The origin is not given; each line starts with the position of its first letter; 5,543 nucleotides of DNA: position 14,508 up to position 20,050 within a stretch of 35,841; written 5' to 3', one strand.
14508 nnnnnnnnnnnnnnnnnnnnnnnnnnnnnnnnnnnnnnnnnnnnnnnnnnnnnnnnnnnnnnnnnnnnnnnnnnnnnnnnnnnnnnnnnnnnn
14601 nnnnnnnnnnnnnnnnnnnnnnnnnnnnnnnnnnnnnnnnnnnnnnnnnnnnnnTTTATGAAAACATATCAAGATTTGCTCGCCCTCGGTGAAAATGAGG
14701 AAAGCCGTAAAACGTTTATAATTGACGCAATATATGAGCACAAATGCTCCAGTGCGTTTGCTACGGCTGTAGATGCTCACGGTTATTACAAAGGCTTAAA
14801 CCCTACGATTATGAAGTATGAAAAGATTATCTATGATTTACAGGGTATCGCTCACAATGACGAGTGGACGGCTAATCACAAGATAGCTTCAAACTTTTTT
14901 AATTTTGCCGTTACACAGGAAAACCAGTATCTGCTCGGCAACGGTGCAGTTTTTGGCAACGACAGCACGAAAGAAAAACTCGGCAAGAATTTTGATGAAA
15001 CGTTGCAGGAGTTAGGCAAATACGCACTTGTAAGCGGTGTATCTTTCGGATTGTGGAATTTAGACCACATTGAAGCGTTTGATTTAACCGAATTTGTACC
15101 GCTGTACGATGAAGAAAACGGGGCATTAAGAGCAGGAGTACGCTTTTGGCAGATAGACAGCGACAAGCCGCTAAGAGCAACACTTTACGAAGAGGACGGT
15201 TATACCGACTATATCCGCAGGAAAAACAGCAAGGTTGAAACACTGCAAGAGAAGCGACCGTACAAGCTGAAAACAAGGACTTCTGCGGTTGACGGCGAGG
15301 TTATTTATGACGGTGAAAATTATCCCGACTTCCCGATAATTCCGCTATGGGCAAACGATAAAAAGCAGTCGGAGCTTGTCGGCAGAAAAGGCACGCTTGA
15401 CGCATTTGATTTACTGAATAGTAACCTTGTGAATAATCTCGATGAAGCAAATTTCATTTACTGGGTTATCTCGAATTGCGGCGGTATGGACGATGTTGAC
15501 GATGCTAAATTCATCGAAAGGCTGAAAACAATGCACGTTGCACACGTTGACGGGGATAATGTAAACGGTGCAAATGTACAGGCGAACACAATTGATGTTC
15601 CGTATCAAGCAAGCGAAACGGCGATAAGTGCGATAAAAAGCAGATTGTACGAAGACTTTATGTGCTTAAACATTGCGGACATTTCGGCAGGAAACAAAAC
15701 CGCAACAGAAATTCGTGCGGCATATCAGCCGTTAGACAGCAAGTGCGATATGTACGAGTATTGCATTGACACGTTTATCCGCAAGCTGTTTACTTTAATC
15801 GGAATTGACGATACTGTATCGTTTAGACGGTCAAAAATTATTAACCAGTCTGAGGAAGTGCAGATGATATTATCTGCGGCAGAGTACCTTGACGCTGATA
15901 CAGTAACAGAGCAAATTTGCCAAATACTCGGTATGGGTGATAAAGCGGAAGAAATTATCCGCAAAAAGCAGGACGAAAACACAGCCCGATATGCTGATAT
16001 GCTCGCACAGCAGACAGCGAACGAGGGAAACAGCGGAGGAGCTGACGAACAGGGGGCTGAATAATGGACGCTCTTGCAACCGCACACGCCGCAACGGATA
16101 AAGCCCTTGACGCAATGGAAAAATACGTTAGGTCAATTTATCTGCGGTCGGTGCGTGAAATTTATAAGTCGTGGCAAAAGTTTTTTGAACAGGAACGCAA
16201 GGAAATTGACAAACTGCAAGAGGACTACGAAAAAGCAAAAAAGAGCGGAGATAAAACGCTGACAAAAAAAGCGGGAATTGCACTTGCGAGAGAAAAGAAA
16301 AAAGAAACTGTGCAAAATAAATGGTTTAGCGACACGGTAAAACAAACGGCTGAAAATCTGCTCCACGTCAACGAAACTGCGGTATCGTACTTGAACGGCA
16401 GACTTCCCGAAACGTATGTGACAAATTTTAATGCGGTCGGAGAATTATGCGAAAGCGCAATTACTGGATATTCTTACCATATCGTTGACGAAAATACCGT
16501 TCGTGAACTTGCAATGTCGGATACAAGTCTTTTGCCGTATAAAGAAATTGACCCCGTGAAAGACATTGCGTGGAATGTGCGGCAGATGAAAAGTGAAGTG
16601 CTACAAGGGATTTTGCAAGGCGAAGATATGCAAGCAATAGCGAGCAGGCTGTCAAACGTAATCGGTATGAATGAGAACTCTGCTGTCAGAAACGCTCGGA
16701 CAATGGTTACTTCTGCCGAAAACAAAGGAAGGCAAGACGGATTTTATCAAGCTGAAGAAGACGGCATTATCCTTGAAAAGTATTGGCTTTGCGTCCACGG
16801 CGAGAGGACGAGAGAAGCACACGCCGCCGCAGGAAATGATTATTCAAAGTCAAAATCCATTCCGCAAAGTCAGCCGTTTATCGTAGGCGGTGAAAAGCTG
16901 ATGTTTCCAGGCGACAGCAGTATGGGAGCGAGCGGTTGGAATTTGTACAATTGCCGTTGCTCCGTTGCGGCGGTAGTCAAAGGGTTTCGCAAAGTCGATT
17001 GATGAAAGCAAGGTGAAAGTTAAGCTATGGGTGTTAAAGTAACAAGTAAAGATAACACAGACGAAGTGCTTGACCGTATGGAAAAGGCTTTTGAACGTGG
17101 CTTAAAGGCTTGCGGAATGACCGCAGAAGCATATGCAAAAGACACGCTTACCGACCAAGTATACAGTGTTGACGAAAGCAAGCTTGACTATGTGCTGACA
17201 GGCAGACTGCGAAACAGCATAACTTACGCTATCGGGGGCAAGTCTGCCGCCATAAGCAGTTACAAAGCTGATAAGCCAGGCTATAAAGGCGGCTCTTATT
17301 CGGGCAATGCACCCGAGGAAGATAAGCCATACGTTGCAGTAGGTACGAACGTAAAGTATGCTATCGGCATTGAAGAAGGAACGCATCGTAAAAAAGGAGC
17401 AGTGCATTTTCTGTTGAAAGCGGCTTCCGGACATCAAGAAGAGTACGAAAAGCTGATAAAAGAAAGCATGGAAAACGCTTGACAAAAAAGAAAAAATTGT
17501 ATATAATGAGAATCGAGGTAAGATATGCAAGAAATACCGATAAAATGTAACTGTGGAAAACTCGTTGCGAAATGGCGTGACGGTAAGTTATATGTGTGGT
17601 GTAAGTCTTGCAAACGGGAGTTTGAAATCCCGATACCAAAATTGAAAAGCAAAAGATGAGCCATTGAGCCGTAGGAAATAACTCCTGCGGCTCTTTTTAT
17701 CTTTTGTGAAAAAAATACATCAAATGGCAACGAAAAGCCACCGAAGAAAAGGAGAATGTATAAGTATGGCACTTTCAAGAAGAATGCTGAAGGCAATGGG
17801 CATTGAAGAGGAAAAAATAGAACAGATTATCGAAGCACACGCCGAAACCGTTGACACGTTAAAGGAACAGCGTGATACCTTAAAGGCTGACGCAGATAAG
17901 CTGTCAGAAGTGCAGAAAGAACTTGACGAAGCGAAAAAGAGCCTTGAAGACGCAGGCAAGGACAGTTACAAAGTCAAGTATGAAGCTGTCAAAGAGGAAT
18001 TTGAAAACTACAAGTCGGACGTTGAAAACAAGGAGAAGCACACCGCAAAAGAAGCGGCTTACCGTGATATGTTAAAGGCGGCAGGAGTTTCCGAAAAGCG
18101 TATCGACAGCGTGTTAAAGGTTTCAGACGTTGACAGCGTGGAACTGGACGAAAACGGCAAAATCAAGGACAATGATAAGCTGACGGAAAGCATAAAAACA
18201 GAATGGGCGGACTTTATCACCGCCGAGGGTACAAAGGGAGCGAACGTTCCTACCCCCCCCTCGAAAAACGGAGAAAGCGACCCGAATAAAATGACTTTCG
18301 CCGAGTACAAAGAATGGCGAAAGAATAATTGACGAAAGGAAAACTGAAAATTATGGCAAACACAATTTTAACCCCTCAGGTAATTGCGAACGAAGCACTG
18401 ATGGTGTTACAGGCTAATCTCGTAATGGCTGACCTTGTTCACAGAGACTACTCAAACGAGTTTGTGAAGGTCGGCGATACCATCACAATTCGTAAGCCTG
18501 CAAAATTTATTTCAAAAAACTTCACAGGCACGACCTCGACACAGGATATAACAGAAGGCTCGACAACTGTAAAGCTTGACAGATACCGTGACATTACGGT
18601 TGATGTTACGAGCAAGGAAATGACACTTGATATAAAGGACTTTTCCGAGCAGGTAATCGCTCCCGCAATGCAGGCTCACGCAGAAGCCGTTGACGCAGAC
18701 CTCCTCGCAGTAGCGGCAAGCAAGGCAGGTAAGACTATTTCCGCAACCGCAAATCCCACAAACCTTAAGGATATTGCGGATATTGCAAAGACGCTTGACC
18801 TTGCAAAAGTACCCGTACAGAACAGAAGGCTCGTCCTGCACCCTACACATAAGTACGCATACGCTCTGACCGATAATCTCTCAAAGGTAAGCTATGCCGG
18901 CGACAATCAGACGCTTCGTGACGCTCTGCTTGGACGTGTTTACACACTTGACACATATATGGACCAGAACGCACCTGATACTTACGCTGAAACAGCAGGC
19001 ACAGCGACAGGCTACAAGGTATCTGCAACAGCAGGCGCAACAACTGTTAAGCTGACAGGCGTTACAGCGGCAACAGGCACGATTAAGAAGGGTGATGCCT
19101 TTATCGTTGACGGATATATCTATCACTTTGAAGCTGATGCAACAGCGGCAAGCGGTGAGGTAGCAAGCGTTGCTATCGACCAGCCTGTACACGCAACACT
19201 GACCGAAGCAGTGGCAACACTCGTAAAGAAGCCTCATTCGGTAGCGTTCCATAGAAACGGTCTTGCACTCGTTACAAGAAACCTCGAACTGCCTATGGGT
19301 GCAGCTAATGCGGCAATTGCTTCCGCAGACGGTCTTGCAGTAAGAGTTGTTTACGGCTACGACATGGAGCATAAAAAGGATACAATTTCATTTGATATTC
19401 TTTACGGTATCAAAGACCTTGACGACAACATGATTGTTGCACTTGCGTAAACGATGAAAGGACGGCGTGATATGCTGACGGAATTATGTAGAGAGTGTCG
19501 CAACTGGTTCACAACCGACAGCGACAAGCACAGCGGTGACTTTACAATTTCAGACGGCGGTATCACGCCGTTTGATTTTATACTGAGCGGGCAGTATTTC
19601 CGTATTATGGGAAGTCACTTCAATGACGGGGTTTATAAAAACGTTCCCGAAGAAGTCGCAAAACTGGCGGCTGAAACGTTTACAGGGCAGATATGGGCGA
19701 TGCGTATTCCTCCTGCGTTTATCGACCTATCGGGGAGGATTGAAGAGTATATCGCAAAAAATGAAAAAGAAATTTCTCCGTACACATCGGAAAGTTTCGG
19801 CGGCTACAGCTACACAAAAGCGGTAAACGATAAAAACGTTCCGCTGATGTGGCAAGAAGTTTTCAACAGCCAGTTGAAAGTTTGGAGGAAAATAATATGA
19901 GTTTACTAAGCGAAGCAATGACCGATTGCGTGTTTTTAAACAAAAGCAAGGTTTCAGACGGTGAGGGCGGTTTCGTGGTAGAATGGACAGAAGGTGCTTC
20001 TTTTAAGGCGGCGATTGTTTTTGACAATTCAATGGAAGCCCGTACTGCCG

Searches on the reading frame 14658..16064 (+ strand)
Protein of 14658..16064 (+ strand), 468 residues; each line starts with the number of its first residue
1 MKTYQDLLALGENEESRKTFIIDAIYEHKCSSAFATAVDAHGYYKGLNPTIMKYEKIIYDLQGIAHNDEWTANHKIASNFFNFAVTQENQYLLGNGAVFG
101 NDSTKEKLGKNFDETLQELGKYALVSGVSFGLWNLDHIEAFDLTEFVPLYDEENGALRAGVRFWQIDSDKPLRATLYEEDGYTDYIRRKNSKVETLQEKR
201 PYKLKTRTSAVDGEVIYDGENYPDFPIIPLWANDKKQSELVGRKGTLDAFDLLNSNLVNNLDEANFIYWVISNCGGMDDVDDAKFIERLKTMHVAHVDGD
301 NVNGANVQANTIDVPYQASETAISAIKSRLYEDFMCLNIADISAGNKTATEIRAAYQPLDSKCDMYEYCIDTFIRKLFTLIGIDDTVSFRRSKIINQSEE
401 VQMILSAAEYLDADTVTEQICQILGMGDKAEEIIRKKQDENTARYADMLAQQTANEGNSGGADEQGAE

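Call 13: search_protein_families(library=phrogs, proteins=[window:14658-16064:+], max_evalue=0.001)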
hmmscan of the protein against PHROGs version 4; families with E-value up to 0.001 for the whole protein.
window:14658-16064:+ (468 aa): 2 families
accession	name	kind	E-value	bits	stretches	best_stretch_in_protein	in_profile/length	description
phrog_64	-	head and packaging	1.5e-48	166.7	1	10-463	68-521/547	portal protein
phrog_9064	-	head and packaging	2.1e-06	28.5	1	246-449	10-216/228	portal protein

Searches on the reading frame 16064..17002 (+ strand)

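Call 13: search_protein_families(library=phrogs, proteins=[window:16064-17002:+], max_evalue=0.001)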
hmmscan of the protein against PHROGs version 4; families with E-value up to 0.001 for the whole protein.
window:16064-17002:+ (312 aa): 8 families
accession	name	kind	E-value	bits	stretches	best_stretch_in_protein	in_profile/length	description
phrog_2468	-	head and packaging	8.7e-23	82.2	1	32-306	31-274/303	head morphogenesis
phrog_859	-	head and packaging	6.6e-16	59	1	127-305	173-290/807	portal protein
phrog_3517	-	head and packaging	3.5e-15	57.2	1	211-307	239-331/371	head morphogenesis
phrog_2662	-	head and packaging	7.5e-14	52.2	1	13-306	469-710/717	portal protein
phrog_21406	-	unknown function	6.5e-07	28.2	1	229-302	284-350/1668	-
phrog_18477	-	head and packaging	6.5e-06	26.1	1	207-301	206-295/760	head morphogenesis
phrog_115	-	head and packaging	1.1e-05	25.8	1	10-306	35-319/665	minor head protein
phrog_758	-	head and packaging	0.00014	22.3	0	173-257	176-262/326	head morphogenesis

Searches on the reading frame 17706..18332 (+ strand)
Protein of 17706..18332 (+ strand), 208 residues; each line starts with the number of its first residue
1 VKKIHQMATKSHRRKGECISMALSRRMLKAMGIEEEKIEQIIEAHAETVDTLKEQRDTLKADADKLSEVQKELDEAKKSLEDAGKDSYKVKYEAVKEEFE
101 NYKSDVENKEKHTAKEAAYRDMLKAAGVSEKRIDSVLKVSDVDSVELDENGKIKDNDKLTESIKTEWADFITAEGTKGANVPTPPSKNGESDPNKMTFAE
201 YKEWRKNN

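Call 13: search_protein_families(library=phrogs, proteins=[window:17706-18332:+], max_evalue=0.001)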
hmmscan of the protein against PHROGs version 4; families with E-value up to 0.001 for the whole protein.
window:17706-18332:+ (208 aa): 1 family
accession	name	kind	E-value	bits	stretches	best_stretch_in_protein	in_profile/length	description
phrog_194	-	head and packaging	7.3e-21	76.3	1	9-206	7-212/335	head scaffolding protein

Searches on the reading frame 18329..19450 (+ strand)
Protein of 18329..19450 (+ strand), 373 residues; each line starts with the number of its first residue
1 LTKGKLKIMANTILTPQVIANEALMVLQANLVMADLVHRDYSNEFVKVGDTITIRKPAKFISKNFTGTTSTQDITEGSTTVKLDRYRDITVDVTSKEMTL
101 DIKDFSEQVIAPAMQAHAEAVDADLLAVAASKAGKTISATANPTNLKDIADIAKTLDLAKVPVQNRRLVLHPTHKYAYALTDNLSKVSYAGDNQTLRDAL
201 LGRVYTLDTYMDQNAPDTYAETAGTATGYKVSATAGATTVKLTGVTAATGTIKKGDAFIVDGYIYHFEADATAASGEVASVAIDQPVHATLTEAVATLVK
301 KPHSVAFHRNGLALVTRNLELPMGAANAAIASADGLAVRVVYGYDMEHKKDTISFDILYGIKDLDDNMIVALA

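Call 13: search_protein_families(library=phrogs, proteins=[window:18329-19450:+], max_evalue=0.001)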
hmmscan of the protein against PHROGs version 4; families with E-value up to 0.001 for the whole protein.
window:18329-19450:+ (373 aa): 3 families
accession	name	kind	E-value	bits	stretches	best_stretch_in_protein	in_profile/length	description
phrog_283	-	head and packaging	3.4e-73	248.2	1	9-371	1-380/385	major head protein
phrog_267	-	head and packaging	1.3e-20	74.9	1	12-252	38-266/410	major head protein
phrog_1302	-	tail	2.9e-06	27.9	1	216-302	79-168/201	distal tail protein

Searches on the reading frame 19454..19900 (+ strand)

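Call 13: search_protein_families(library=phrogs, proteins=[window:19454-19900:+], max_evalue=0.001)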
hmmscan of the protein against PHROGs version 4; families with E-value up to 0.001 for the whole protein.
window:19454-19900:+ (148 aa): 1 family
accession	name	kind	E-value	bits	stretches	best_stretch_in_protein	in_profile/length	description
phrog_1236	-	head and packaging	2.8e-07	31.4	1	41-147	60-174/177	head protein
